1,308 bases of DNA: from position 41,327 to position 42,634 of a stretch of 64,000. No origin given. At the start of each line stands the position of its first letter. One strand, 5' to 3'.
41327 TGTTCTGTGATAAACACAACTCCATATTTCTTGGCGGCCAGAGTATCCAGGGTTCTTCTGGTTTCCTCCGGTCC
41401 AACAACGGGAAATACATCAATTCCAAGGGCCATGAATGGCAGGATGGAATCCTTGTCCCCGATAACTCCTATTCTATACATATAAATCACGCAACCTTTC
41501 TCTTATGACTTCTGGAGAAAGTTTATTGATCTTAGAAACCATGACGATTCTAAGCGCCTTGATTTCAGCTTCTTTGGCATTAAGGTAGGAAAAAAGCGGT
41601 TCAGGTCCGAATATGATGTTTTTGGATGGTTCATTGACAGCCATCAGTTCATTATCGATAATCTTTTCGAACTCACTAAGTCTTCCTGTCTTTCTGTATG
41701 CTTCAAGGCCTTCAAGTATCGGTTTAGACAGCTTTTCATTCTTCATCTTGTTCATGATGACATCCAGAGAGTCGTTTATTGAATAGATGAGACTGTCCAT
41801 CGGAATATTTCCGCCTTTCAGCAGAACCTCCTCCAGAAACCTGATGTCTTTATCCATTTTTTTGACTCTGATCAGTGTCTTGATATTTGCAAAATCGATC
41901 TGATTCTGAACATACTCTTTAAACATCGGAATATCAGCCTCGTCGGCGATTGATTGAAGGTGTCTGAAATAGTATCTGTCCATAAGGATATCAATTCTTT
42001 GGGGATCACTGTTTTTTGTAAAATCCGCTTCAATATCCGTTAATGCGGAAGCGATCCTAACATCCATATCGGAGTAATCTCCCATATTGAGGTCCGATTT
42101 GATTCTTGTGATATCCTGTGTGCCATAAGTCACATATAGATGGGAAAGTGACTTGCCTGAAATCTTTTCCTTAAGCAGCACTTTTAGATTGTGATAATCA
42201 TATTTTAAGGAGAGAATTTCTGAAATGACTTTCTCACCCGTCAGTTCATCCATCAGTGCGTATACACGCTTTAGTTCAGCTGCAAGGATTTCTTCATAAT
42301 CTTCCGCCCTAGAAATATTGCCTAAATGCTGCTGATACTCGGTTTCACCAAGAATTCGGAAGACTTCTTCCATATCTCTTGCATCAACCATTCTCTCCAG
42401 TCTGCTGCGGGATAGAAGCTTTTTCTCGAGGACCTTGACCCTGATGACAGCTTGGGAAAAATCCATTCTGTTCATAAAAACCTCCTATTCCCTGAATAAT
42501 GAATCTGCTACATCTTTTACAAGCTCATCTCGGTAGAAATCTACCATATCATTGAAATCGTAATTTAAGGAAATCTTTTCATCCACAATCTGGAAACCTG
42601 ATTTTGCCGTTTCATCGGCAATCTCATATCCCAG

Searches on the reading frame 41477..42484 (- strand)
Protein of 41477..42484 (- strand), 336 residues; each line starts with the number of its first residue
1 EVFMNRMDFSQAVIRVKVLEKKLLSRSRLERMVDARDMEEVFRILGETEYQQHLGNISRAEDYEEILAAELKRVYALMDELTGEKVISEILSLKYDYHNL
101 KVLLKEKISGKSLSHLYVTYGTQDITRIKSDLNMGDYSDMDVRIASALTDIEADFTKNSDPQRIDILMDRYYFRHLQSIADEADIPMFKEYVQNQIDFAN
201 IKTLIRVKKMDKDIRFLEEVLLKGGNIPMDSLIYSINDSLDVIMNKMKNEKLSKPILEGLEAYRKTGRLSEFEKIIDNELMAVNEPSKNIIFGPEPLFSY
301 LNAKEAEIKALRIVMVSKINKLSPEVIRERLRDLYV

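Call 53: search_protein_families(library=pfam, proteins=[window:41477-42484:-], max_evalue=0.01)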
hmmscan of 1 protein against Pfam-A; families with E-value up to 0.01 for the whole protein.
window:41477-42484:- (336 aa): 1 family
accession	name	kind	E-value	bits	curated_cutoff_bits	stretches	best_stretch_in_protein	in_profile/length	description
PF01992.21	vATP-synt_AC39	-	2.9e-59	201.5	29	1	15-330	4-339/339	ATP synthase (C/AC39) subunit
